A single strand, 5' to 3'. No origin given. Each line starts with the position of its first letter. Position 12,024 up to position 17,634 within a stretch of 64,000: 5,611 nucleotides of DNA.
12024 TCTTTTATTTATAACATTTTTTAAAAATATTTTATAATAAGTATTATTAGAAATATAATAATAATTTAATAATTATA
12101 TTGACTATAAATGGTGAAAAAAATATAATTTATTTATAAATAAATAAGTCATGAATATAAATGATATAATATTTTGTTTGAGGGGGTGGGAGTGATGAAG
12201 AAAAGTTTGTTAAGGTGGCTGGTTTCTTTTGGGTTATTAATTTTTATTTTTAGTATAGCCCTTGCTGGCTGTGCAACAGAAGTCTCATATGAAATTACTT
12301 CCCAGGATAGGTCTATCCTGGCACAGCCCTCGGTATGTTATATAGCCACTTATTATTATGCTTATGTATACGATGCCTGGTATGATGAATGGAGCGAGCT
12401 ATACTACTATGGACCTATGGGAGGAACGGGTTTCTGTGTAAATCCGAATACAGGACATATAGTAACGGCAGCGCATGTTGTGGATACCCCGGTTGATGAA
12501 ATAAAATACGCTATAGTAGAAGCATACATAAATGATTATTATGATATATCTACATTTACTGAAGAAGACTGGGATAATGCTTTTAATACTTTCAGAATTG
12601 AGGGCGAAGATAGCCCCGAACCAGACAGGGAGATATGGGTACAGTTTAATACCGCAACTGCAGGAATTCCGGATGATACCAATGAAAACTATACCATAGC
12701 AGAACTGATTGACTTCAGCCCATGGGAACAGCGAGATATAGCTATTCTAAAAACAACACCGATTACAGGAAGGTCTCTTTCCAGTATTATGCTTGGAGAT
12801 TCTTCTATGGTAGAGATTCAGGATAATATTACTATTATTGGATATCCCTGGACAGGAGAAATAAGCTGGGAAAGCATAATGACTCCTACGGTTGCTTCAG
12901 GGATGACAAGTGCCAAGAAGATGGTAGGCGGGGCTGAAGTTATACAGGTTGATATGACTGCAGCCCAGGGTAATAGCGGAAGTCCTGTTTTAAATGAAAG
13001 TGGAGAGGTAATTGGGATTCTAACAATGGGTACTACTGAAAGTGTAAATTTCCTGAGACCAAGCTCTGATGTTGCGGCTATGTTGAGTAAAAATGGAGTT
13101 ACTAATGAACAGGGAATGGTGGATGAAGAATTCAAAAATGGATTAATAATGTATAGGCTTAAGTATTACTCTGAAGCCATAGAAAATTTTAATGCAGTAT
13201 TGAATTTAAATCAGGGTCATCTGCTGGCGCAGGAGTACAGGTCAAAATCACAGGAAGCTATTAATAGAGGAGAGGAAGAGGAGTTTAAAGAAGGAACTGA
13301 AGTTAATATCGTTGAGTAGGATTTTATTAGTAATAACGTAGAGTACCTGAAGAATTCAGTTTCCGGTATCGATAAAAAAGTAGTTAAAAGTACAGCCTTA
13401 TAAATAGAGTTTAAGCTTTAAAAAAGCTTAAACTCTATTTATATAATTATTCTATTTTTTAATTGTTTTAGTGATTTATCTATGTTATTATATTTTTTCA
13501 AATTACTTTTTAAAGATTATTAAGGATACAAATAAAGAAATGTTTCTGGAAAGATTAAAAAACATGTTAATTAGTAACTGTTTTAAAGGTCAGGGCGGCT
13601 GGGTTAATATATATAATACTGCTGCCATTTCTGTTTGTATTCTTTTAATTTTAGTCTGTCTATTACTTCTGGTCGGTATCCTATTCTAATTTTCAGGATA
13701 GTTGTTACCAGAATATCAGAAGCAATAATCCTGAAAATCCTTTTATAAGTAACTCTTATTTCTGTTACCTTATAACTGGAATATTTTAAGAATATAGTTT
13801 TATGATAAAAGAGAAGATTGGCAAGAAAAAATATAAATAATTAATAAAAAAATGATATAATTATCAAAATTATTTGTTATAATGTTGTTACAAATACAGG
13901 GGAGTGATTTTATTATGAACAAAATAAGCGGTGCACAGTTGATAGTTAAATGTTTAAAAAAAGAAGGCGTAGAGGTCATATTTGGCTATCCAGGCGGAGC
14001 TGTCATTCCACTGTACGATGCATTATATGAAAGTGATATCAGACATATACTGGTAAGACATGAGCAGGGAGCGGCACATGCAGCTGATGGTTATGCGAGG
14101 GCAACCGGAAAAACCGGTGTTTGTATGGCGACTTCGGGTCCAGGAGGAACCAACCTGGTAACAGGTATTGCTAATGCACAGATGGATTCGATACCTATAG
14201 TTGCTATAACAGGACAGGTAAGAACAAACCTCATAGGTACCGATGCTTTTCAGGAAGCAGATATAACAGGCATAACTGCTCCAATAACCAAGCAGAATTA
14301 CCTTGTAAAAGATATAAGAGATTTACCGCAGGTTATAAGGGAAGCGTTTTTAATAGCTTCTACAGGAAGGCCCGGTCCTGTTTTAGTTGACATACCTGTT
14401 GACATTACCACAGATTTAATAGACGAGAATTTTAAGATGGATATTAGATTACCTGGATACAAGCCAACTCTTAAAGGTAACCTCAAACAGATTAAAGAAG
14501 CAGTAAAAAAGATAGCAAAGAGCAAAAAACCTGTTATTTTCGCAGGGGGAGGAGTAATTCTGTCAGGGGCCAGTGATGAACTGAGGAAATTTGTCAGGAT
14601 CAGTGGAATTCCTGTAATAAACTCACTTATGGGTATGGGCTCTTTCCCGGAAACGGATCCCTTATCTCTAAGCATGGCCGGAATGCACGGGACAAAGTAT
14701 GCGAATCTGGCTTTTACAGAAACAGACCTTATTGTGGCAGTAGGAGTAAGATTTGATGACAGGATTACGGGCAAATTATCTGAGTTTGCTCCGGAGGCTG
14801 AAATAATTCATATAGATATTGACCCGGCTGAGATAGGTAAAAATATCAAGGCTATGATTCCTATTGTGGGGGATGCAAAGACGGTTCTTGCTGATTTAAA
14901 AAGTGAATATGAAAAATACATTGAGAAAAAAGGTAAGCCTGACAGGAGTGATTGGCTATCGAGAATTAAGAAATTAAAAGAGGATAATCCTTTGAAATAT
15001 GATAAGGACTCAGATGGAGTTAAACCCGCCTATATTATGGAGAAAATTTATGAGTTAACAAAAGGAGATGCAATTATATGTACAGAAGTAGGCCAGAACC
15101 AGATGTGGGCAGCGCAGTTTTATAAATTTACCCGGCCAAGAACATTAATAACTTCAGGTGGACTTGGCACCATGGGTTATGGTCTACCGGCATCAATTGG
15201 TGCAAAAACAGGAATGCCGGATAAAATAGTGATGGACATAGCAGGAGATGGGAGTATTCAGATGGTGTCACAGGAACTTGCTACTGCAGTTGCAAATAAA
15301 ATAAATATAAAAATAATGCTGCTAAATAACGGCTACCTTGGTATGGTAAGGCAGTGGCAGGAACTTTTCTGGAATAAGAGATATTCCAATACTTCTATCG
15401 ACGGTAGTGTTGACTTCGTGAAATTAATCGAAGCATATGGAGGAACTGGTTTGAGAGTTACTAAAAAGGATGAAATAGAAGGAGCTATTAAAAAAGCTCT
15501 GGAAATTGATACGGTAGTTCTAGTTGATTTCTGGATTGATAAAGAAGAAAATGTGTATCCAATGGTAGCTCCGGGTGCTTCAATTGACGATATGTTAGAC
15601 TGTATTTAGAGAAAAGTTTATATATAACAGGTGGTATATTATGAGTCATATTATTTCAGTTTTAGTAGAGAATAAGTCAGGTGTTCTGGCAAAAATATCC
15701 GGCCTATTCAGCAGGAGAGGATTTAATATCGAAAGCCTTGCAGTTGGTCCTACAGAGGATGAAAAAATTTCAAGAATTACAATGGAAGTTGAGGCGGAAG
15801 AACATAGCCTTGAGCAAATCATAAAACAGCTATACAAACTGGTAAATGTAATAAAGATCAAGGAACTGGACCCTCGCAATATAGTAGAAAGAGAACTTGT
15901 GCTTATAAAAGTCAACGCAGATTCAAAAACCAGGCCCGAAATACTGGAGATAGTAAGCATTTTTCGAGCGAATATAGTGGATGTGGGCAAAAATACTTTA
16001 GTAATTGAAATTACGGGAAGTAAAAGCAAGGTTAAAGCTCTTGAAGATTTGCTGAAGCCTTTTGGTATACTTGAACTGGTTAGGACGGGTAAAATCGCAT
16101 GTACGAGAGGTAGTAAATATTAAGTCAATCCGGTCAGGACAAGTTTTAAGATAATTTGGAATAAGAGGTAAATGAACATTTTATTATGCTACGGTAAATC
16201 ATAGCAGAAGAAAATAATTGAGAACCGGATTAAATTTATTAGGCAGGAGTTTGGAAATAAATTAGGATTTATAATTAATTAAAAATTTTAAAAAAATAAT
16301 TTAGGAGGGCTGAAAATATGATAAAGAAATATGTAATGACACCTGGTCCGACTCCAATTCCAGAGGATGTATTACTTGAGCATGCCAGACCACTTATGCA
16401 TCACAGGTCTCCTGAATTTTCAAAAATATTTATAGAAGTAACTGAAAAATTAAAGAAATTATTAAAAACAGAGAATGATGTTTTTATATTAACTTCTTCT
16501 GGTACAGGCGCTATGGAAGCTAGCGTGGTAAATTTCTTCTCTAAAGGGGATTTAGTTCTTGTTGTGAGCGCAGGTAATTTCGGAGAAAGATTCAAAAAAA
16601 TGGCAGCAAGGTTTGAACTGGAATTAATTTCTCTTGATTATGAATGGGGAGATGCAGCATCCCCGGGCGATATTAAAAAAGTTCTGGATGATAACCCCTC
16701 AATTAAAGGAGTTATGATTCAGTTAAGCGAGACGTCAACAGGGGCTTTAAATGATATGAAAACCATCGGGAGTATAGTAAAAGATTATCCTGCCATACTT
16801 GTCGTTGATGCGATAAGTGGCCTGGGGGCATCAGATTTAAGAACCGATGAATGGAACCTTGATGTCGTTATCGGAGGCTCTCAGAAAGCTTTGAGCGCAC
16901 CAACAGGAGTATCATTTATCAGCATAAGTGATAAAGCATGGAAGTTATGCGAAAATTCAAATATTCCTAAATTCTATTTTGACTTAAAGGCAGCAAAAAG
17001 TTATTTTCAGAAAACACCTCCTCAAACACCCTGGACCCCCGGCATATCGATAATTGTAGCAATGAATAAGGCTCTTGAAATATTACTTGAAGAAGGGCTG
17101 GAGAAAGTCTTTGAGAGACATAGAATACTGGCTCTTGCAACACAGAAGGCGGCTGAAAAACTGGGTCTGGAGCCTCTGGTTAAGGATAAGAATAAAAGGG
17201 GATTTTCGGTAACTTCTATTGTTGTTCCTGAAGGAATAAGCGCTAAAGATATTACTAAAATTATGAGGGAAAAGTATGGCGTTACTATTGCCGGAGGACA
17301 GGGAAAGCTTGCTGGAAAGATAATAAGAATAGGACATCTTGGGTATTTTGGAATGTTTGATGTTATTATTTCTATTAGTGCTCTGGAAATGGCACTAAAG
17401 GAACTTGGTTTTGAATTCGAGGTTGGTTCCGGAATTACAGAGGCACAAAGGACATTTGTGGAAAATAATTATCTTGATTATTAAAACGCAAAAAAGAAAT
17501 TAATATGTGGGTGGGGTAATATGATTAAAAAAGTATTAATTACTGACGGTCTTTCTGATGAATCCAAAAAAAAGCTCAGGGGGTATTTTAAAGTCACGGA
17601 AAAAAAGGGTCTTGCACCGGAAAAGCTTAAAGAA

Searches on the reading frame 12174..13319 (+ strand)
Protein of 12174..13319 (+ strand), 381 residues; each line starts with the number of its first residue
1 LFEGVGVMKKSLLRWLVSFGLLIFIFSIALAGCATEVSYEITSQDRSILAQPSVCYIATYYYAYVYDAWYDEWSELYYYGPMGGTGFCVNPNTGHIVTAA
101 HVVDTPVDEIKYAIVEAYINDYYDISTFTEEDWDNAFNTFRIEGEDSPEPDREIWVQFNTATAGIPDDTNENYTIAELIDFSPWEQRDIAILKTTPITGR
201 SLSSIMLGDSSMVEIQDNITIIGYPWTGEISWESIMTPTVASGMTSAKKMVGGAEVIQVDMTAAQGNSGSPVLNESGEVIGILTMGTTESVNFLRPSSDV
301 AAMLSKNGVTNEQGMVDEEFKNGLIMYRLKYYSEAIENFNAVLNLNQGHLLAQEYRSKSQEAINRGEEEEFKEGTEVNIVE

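Call 9: search_protein_families(library=pfam, proteins=[window:12174-13319:+], max_evalue=0.0001)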
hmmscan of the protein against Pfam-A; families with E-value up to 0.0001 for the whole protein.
window:12174-13319:+ (381 aa): 3 families
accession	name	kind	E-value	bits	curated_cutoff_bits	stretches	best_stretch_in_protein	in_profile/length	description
PF13365.12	Trypsin_2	-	2.7e-21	77.3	27.6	1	84-282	1-144/144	Trypsin-like peptidase domain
PF00089.32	Trypsin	-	3.2e-13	50.5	20.6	1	171-290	67-202/220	Trypsin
PF10459.15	Peptidase_S46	-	6.9e-05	22.1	22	0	264-291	631-658/698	Peptidase S46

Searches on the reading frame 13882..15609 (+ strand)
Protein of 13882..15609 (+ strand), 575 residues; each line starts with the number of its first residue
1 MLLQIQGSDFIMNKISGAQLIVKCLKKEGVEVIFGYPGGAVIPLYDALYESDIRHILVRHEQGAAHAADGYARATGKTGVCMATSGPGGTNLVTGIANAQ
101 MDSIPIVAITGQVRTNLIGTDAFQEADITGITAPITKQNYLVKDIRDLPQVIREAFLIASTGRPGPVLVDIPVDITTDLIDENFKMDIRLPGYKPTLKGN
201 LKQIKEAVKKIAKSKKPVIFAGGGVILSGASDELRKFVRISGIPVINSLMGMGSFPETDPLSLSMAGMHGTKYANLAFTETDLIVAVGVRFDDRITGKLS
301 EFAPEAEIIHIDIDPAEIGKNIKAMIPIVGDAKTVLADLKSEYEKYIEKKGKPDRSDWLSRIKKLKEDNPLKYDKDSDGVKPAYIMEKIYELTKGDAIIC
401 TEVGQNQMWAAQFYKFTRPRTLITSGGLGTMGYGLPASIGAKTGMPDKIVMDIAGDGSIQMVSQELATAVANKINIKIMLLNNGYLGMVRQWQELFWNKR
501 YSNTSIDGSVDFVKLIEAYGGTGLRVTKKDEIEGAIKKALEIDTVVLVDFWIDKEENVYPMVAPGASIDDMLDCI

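Call 9: search_protein_families(library=pfam, proteins=[window:13882-15609:+], max_evalue=0.0001)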
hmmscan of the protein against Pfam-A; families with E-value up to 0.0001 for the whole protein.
window:13882-15609:+ (575 aa): 3 families
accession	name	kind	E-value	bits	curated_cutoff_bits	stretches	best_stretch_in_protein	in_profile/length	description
PF02775.26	TPP_enzyme_C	-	3.5e-54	183.2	21.9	1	403-550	2-151/151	Thiamine pyrophosphate enzyme, C-terminal TPP binding domain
PF00205.28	TPP_enzyme_M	-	1.5e-50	170.9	30.4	1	204-339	1-137/137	Thiamine pyrophosphate enzyme, central domain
PF02776.23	TPP_enzyme_N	-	1.7e-43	147.6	26.8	1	16-130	2-118/119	Thiamine pyrophosphate enzyme, N-terminal TPP binding domain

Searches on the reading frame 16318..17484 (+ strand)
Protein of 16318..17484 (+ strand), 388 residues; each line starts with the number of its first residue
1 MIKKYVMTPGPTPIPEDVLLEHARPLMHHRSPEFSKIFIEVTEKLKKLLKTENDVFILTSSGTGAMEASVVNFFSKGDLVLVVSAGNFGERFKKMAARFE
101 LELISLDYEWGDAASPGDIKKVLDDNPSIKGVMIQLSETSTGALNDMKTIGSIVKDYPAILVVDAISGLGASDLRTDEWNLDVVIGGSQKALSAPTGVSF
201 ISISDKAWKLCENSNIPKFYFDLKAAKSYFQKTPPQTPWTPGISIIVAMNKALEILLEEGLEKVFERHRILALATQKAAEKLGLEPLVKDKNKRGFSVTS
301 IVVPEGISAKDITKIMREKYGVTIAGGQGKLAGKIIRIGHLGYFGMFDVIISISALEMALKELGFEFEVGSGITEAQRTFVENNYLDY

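Call 9: search_protein_families(library=pfam, proteins=[window:16318-17484:+], max_evalue=0.0001)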
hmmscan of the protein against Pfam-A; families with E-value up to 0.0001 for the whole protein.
window:16318-17484:+ (388 aa): 2 families
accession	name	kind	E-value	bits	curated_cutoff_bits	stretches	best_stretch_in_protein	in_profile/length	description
PF00266.25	Aminotran_5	-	1.3e-28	100.5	21.5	1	26-328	33-339/371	Aminotransferase class-V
PF01053.26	Cys_Met_Meta_PP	-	2.6e-06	26.7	27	1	44-186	60-194/381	Cys/Met metabolism PLP-dependent enzyme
